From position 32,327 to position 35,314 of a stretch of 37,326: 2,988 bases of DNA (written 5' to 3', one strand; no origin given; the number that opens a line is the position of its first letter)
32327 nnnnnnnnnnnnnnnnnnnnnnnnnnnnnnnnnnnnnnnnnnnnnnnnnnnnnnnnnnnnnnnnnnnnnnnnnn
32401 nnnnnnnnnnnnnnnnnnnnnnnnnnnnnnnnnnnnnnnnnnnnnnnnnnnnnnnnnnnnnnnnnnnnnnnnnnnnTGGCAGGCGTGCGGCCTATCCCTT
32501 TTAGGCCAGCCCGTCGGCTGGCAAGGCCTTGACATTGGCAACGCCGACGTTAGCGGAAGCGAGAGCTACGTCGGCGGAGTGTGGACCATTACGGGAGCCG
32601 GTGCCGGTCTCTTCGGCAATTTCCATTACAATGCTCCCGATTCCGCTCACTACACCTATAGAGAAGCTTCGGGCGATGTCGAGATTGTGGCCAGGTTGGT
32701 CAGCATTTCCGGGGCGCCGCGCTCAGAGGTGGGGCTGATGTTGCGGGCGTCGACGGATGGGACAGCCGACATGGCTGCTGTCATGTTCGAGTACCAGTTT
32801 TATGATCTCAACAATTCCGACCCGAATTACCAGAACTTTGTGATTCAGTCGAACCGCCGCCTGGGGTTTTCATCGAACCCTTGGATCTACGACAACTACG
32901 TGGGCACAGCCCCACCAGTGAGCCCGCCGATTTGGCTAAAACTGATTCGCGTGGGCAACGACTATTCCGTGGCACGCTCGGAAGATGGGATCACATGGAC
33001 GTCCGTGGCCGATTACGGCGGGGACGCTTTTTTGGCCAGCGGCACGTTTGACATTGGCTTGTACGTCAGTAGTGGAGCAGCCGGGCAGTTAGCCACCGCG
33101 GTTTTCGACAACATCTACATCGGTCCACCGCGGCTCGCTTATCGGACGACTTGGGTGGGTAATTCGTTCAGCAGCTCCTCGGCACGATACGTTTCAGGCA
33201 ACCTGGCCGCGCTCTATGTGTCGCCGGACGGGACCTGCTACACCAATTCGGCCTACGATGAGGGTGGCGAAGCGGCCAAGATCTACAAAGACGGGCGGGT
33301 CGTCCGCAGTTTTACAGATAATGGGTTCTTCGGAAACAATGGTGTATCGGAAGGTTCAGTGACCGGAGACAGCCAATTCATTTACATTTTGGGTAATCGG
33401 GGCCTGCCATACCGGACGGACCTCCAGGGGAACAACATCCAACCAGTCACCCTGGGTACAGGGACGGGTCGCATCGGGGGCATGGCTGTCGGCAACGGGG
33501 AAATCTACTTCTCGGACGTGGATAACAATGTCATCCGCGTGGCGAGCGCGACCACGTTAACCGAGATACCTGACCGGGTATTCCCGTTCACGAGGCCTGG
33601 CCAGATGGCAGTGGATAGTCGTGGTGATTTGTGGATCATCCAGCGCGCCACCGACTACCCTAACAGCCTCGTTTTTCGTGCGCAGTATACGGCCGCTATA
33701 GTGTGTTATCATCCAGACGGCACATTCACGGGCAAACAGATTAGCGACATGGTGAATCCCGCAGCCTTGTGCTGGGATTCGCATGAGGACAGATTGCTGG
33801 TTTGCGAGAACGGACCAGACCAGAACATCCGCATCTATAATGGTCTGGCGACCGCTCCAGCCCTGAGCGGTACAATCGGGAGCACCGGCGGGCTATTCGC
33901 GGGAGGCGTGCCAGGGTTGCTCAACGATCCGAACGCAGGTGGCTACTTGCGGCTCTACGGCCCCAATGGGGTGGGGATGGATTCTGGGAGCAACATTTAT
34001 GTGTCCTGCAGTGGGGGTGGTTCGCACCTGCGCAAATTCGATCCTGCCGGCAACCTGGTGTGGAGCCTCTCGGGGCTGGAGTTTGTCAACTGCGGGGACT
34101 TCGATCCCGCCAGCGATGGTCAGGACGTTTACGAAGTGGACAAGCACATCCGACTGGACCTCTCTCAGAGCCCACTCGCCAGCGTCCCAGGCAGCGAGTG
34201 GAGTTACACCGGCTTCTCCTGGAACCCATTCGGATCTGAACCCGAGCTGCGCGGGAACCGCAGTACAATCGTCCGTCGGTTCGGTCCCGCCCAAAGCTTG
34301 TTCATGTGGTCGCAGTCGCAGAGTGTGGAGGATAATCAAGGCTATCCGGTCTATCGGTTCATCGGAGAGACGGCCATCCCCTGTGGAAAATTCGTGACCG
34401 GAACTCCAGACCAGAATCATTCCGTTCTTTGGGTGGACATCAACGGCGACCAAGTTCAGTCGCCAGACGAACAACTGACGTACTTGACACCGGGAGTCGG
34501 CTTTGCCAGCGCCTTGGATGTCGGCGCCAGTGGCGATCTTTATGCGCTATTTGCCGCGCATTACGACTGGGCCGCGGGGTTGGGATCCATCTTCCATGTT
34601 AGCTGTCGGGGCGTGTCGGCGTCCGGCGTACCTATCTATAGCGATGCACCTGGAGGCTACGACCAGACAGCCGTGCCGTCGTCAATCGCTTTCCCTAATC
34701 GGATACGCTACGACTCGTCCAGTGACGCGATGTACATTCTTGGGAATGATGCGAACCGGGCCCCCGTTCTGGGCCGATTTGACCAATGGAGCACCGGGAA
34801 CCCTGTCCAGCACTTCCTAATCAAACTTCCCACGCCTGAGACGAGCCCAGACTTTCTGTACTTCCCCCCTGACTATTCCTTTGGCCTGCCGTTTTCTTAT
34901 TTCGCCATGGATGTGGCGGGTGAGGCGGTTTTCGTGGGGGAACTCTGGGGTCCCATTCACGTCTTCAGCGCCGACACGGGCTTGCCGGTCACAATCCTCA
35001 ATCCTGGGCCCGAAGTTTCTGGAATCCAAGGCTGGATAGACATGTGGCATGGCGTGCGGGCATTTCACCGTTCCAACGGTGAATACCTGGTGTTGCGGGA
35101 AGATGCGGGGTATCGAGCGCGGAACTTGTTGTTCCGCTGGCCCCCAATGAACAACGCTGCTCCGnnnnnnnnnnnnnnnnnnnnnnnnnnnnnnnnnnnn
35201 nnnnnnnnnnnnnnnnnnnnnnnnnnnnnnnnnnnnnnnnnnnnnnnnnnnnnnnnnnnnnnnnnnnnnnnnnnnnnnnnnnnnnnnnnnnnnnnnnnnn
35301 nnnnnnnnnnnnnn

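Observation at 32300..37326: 5-kb open reading frame missing from the ORF track encodes a giant multi-domain surface protein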

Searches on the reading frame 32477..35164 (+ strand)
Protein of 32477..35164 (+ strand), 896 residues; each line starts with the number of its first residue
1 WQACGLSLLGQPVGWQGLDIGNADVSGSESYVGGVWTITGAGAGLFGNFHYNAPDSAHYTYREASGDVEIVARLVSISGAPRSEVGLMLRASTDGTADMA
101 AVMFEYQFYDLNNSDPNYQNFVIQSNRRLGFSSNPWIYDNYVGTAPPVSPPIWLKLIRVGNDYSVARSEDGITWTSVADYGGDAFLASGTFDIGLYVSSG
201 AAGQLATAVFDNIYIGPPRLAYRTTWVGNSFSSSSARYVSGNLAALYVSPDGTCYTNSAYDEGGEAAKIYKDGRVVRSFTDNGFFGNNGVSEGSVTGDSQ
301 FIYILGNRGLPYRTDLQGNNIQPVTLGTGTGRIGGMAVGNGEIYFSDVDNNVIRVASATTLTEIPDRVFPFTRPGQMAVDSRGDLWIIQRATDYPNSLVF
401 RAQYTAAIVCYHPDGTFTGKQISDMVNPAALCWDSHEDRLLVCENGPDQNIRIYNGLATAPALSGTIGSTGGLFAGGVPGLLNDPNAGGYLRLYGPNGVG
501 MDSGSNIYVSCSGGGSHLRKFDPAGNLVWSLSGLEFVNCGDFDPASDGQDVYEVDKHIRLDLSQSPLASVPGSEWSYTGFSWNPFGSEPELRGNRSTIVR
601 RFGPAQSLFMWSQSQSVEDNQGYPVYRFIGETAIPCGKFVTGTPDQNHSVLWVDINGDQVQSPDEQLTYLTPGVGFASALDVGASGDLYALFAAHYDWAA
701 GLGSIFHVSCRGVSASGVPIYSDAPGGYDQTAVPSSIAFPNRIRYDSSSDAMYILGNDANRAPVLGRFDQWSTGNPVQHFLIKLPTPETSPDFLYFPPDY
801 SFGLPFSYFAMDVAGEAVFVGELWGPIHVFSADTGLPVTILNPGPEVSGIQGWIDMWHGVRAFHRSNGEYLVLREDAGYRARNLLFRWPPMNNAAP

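Call 23: find_related_loci(query=A2, collection=genome_contigs, flank=10000)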
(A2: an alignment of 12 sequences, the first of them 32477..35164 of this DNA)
Query A2 (896 aa) in genome_contigs; peptide patterns used: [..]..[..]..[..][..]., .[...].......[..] (x = any residue, [..] = any of these).
600 stretches matched a pattern (row limit reached: there are more); 9 encode a relative of the query (tblastn E <= 1e-3); 9 distinct loci.
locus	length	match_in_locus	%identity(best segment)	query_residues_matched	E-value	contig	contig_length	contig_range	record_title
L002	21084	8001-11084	40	11-889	2e-116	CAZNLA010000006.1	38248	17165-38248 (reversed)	MAG TPA_asm: uncultured bacterium isolate SRP284006_co1_27 genome assembly, contig: NODE_1496_length_38248_cov_6.330087,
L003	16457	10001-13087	40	3-890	7e-113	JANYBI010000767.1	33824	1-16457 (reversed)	MAG: Lentisphaerae bacterium isolate GL140_5_metabat_62_sub GL140_5_k141_2091612, whole genome shotgun sequence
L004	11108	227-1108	39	596-890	2e-56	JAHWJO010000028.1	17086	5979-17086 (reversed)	MAG: Armatimonadota bacterium isolate 0707_bin6 NODE_430_length_17086_cov_6.731020, whole genome shotgun sequence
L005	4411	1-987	35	571-896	1e-51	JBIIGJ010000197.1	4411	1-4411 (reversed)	MAG: Pirellulales bacterium isolate ME2001-07-16D8pf_3300042503_group1_bin11 Rohwer_bin1731_scaffold_28385_c1, whole gen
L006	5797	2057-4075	27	198-890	6e-46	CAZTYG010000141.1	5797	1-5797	MAG TPA_asm: uncultured Blastochloridaceae bacterium isolate SRP072547_co1_51 genome assembly, contig: NODE_30980_length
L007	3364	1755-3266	28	152-668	3e-44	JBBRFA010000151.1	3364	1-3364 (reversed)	MAG: Chthoniobacterales bacterium isolate Co_metawrap_2544 Cmw_2544_k141_29269659_length_3364_cov_35.2414, whole genome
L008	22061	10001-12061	26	222-886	4e-38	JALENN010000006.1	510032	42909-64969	MAG: Alistipes sp. isolate SUG166 k141_7181254, whole genome shotgun sequence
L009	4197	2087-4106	26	204-890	2e-37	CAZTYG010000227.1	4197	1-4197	MAG TPA_asm: uncultured Blastochloridaceae bacterium isolate SRP072547_co1_51 genome assembly, contig: NODE_50323_length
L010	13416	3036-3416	29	47-176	2e-9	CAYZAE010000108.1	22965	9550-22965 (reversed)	MAG TPA_asm: uncultured Verrucomicrobiota bacterium isolate SRP272421_co2_389 genome assembly, contig: NODE_5958_length_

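Call 25: predict_structure(alignment_id=A1)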
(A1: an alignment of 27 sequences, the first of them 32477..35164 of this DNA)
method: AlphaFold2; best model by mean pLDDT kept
length: 896 residues; sequences in the alignment: 27
mean_pLDDT: 86.8   pTM: 0.89
mean pLDDT of the five models: 86.8, 86.6, 86.6, 85.9, 84.0
residues with pLDDT >= 90: 512; 70-90: 291; 50-70: 73; < 50: 20
segments of 3 or more residues with pLDDT < 50: 1-9, 616-618, 893-896
pLDDT, mean of each block of 10 residues (from residue 1): 32 84 87 94 81 87 95 96 95 92 90 77 91 81 90 96 94 89 90 96 93 93 87 86 88 88 81 87 57 86 84 89 83 88 92 95 94 92 91 56 84 95 91 93 90 95 92 87 86 90 94 85 92 78 95 89 65 81 70 74 94 63 87 90 78 90 91 81 95 88 94 93 93 95 95 96 97 96 94 82 80 96 91 95 90 71 94 80 87 47
secondary structure, 60 per line:
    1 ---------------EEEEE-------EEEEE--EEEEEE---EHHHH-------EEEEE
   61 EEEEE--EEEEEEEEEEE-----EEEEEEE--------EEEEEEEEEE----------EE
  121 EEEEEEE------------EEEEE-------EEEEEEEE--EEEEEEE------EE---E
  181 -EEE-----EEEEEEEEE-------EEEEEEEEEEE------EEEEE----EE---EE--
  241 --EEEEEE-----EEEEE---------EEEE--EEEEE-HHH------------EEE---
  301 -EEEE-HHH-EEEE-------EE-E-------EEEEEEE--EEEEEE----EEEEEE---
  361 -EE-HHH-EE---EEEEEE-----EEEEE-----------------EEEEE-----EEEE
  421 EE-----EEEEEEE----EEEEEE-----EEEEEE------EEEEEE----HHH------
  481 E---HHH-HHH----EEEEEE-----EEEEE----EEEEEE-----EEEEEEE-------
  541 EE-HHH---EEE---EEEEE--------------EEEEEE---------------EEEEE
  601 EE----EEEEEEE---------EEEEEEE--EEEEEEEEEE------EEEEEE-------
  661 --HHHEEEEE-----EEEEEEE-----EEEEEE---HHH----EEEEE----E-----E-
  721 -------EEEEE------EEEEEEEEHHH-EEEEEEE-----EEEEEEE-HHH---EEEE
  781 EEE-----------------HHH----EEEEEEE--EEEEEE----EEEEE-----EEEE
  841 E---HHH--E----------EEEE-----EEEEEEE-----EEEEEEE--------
elements in order (helices of 4 or more, strands of 3 or more residues): E16-20 E28-32 E35-40 H45-48 E56-65 E68-78 E84-90 E99-108 E119-127 E140-144 E152-159 E162-168 E182-184 E190-198 E206-216 E223-227 E243-248 E254-258 E268-271 E274-278 E295-297 E302-305 E311-314 E333-339 E342-347 E352-357 E374-379 E385-389 E407-411 E417-422 E428-434 E439-444 E450-455 E462-467 E496-501 E507-511 E516-521 E527-533 E550-552 E556-560 E575-580 E596-602 E607-613 E623-629 E632-641 E648-653 E666-670 E676-682 E688-693 E704-708 E728-732 E739-746 E751-757 E763-769 E777-783 E808-814 E817-822 E827-831 E837-841 E861-864 E870-876 E882-888

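Call 28: fold_search(model_id=the predicted structure, library=pdb)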
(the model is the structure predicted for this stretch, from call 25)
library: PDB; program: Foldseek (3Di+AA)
matches with E <= 10: 1460; with E <= 0.001: 857
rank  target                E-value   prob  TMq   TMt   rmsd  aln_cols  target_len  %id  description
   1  8s9p_B                5.1e-13  1.00  0.22  0.21  27.3       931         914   12  1:1:1 agrin/LRP4/MuSK complex (released 2023-05-17)
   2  8em4_A                6.2e-13  1.00  0.21  0.06  27.7      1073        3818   12  Cryo-EM structure of LRP2 at pH 7.5 (released 2023-02-08)
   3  6zqd_UA               1.0e-12  1.00  0.33  0.36  10.7       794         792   10  Cryo-EM structure of the 90S pre-ribosome from Saccharomyces cerevisiae, state Post-A1 (released 2020-09-23)
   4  8jx8_B                1.1e-12  1.00  0.21  0.14  28.1       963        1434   13  rat megalin head (released 2024-06-19)
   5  8otz_f                1.5e-12  1.00  0.31  0.41  14.8       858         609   10  48-nm repeat of the native axonemal doublet microtubule from bovine sperm (released 2023-11-22)
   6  8em7_A                2.1e-12  1.00  0.21  0.05  26.4       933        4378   14  Cryo-EM structure of LRP2 at pH 5.2 (released 2023-02-08)
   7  8jxe_A                2.7e-12  1.00  0.21  0.14  27.6      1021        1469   12  rat megalin RAP complex head (released 2024-06-19)
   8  8r50_A                3.1e-12  1.00  0.23  0.12  31.5      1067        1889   10  Mouse teneurin-3 compact dimer - A1B1 isoform (released 2024-05-08)
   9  8g2z_0U               3.5e-12  1.00  0.18  0.26  19.8       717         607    8  48-nm doublet microtubule from Tetrahymena thermophila strain CU428 (released 2023-06-14)
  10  9i3v_B                3.8e-12  1.00  0.20  0.06  30.8      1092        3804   10  Cryo-EM structure of the human LRP2 ectodomain (released 2026-02-04)
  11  9e78_0L               5.9e-12  1.00  0.25  0.32  17.6       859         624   10  48-nm repeat of the Leishmania tarentolae doublet microtubule (released 2025-03-12)
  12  8jxe_B                5.9e-12  1.00  0.22  0.14  27.4       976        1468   12  rat megalin RAP complex head (released 2024-06-19)
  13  8i7o_P1               6.1e-12  1.00  0.26  0.34  17.7       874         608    8  In situ structure of axonemal doublet microtubules in mouse sperm with 16-nm repeat (released 2023-10-11)
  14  7ung_e                6.4e-12  1.00  0.24  0.32  17.9       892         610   10  48-nm repeat of the human respiratory doublet microtubule (released 2022-10-05)
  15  8snb_4B               7.1e-12  1.00  0.26  0.34  18.1       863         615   10  atomic model of sea urchin sperm doublet microtubule (48-nm periodicity) (released 2023-06-28)
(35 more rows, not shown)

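Call 32: search_protein_representatives(protein=window:32477-35164:+)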
Query: 896 residues. Proteins with E-value up to 0.001 (for the whole library): 4517; up to 1e-10: 1980; up to 1e-30: 508. The best 150 are listed.
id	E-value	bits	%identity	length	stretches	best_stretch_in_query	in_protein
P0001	0.0e+00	1475.1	69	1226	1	4-896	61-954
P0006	1.2e-226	771.6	49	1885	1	14-896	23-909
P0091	3.2e-225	766.9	47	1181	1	12-894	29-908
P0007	3.9e-224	763.3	47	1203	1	13-894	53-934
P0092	2.8e-207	707.5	45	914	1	1-890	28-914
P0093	1.9e-191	655.1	43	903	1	11-890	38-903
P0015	7.9e-179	613.4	44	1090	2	359-889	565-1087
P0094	2.3e-176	605.2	41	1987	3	355-894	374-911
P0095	2.6e-172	591.8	44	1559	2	362-890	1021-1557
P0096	4.2e-171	587.8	41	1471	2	359-891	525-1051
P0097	5.8e-167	574.1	42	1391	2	361-890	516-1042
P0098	2.6e-160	552.1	43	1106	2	358-892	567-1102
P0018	6.4e-159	547.5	40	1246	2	362-891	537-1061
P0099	6.1e-158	544.2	41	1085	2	360-891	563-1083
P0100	1.5e-154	533.0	42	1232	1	10-891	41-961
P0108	1.0e-123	431.0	37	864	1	11-891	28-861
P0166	3.8e-59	217.3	32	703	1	207-894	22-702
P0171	3.8e-58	214.0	36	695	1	224-887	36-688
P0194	6.2e-54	200.0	33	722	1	219-890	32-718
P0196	7.3e-54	199.8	38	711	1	223-893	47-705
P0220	7.6e-51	189.8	34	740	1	221-892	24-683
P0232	5.9e-50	186.8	32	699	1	201-892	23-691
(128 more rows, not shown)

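Call 33: search_protein_families(library=pfam, proteins=[P0166, P0194, P0232, P0171, P0196, P0220, P0092, P0093, P0108], max_evalue=0.01)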
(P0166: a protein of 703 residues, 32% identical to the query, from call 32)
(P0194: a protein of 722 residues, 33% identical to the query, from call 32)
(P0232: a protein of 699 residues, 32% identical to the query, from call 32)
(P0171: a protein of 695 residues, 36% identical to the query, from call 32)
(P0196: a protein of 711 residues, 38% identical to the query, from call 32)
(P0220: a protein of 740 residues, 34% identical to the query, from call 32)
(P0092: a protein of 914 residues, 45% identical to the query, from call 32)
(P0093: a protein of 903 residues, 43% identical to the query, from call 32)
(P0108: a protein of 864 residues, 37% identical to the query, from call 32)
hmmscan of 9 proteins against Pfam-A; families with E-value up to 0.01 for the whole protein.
P0166 (703 aa): 1 family
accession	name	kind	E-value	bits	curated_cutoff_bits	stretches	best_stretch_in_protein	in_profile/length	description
PF08450.18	SGL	-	3.2e-05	24.1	26.3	1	102-311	52-202/246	SMP-30/Gluconolactonase/LRE-like region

P0194 (722 aa): 1 family
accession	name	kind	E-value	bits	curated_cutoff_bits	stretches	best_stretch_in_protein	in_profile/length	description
PF08450.18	SGL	-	0.0015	18.7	26.3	0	201-322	88-201/246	SMP-30/Gluconolactonase/LRE-like region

P0232 (699 aa): 3 families
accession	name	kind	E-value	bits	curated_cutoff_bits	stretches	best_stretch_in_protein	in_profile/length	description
PF08450.18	SGL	-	2.7e-05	24.3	26.3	0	204-339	91-216/246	SMP-30/Gluconolactonase/LRE-like region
PF01436.27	NHL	-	9.4e-05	22.7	20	0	245-271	3-28/28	NHL repeat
PF07494.17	Reg_prop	-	0.0065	17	20.4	0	247-262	8-23/24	Two component regulator propeller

P0171 (695 aa): 0 families

P0196 (711 aa): 2 families
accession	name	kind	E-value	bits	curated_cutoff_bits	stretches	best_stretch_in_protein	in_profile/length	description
PF01436.27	NHL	-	1.3e-05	25.4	20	0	244-270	3-28/28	NHL repeat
PF08450.18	SGL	-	0.00022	21.3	26.3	0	206-250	188-232/246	SMP-30/Gluconolactonase/LRE-like region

P0220 (740 aa): 2 families
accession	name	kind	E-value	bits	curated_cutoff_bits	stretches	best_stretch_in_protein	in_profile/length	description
PF01436.27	NHL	-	1e-07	32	20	0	221-239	3-21/28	NHL repeat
PF10049.14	DUF2283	-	0.0056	17.3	23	0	533-568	1-35/49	Protein of unknown function (DUF2283)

P0092 (914 aa): 1 family
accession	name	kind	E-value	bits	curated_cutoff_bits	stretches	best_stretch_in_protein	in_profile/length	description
PF01436.27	NHL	-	1.2e-06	28.7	20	0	518-536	1-19/28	NHL repeat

P0093 (903 aa): 1 family
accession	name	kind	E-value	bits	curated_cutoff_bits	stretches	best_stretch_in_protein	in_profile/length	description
PF01436.27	NHL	-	2.1e-06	27.9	20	0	516-533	1-18/28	NHL repeat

P0108 (864 aa): 2 families
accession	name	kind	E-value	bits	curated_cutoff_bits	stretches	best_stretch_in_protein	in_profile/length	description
PF01436.27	NHL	-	6.8e-06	26.3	20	0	431-457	3-27/28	NHL repeat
PF07081.18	DUF1349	-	0.0062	16.7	32.4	0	154-197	99-142/179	Protein of unknown function (DUF1349)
